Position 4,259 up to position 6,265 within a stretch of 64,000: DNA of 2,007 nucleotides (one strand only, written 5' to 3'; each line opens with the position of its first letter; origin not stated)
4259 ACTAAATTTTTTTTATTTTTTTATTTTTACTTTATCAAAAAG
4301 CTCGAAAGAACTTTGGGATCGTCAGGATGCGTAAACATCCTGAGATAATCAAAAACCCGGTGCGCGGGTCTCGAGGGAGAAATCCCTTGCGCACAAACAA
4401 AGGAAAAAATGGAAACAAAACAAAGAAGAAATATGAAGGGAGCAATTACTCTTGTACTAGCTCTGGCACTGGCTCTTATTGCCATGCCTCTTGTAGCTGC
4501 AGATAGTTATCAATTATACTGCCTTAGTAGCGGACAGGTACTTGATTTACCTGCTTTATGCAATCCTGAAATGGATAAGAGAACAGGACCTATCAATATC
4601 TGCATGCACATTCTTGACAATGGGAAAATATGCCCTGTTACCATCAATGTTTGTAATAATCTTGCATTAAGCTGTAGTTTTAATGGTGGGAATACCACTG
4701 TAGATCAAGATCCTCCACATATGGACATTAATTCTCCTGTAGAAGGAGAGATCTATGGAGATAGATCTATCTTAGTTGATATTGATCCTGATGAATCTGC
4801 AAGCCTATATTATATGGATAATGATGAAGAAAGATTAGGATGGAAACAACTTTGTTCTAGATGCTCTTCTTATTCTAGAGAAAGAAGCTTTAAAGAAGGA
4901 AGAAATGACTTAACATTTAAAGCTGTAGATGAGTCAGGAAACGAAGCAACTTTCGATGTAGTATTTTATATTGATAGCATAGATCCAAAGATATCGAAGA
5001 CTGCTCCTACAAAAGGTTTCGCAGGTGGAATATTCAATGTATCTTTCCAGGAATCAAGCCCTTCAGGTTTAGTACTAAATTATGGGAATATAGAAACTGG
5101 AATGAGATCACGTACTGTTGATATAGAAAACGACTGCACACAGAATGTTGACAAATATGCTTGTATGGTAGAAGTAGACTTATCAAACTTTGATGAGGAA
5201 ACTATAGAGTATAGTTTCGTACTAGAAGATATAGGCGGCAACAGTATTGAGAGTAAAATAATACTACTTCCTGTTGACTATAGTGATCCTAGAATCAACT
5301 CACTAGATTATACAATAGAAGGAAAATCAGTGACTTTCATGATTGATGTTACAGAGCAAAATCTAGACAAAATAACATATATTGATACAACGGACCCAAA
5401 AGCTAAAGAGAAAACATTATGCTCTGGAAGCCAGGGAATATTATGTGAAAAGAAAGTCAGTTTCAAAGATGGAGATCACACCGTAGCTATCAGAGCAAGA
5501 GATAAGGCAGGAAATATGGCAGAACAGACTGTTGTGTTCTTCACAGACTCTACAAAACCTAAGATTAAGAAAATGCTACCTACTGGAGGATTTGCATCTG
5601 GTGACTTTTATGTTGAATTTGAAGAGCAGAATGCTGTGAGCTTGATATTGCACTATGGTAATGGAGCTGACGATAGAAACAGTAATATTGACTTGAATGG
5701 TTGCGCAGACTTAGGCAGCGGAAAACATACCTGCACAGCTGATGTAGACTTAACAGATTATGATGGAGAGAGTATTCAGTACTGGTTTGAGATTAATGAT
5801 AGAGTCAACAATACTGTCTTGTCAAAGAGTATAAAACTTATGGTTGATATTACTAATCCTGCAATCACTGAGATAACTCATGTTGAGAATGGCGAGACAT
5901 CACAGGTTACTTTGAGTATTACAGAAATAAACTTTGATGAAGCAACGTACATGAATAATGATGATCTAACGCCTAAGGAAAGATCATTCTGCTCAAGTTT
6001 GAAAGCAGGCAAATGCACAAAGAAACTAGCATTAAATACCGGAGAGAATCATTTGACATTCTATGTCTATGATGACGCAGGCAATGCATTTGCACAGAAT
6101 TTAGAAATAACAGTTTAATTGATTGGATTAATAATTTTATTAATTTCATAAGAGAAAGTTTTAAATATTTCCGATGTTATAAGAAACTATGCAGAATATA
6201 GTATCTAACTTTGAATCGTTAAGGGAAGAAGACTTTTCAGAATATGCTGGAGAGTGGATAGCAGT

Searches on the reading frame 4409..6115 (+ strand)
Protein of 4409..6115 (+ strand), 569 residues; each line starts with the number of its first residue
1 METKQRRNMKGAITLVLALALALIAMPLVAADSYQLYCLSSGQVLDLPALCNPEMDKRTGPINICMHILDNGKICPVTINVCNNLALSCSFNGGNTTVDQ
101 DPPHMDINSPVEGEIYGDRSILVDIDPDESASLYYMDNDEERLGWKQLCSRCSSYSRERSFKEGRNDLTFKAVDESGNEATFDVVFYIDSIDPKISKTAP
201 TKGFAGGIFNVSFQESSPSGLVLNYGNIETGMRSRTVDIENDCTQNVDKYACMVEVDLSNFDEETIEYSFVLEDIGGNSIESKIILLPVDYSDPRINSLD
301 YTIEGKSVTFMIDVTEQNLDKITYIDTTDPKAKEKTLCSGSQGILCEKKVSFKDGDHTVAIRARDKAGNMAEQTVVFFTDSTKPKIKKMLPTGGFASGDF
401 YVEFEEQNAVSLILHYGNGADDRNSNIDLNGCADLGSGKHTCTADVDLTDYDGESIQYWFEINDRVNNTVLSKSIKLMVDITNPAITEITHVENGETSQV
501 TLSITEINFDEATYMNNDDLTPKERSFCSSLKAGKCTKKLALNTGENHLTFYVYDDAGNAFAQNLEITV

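Call 22: search_protein_families(library=pfam, proteins=[window:4409-6115:+], max_evalue=0.001)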
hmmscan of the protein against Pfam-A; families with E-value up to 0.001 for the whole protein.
window:4409-6115:+ (569 aa): 3 families
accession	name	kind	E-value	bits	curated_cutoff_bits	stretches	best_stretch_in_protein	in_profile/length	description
PF19077.6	Big_13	-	8.2e-12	46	27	1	297-377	18-98/102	Bacterial Ig-like domain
PF09136.16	Glucodextran_B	-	3.5e-07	30.5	27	0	532-568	44-80/83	Glucodextranase, domain B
PF02494.22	HYR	-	3.7e-06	27.6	21.7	0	153-181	46-74/81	HYR domain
